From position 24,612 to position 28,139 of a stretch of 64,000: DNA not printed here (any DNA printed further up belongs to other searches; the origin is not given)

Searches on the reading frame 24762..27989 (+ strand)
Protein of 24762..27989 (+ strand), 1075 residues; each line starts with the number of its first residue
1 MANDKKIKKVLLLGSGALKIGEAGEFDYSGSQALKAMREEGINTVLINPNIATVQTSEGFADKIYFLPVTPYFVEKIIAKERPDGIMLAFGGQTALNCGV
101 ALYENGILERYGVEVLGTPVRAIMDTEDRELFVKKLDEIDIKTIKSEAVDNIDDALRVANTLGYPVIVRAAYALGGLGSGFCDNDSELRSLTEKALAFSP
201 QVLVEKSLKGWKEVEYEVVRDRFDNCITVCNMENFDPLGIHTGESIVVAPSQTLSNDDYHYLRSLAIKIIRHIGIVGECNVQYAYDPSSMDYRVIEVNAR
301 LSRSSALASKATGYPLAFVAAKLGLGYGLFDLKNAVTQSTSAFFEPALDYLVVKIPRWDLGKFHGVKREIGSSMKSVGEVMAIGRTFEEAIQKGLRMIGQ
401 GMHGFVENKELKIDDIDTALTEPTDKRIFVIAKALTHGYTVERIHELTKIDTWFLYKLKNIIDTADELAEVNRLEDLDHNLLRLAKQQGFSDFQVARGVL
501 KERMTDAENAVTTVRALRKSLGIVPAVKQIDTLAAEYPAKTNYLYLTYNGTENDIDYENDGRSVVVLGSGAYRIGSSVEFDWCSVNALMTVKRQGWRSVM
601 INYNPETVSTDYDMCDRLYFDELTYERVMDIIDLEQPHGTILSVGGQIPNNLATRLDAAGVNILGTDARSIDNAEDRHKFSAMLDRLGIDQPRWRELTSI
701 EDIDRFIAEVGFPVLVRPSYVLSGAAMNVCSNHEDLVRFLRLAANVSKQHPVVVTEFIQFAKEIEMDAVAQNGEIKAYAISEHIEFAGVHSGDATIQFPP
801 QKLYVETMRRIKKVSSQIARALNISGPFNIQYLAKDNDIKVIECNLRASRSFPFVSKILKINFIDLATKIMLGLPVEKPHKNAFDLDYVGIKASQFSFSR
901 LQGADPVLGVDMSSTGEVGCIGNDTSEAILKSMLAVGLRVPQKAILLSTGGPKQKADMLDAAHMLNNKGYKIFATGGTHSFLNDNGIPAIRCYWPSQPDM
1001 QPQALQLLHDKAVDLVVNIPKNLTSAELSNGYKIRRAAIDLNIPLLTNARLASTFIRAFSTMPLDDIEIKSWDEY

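Call 89: search_protein_families(library=pfam, proteins=[window:24762-27989:+], max_evalue=0.00001)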
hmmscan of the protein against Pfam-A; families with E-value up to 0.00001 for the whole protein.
window:24762-27989:+ (1075 aa): 8 families
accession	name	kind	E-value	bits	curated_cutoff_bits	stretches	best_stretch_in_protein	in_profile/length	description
PF02786.22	CPSase_L_D2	-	1.7e-107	358.1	19.8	2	128-329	1-208/211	Carbamoyl-phosphate synthase L chain, ATP binding domain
PF25596.1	CPSase_L_D1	-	9.4e-89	293.6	27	2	7-124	2-117/118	Carbamoyl phosphate synthase preATP-grasp domain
PF02787.25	CPSase_L_D3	-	2.2e-29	101.7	26.6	1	419-497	2-78/80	Carbamoyl-phosphate synthetase large chain, oligomerisation domain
PF02222.28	ATP-grasp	-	7.6e-21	75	27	1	683-847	2-162/179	ATP-grasp domain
PF02142.27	MGS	-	8.4e-21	74.4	24.1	1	958-1047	2-94/94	MGS-like domain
PF07478.18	Dala_Dala_lig_C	-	1.2e-16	61.3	24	2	154-298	27-173/204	D-ala D-ala ligase C-terminus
PF15632.11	ATPgrasp_Ter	-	4e-11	43.3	29.1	1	797-887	41-124/131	ATP-grasp in the biosynthetic pathway with Ter operon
PF08443.16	RimK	-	3.6e-07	30.4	21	0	674-777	1-101/188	RimK-like ATP-grasp domain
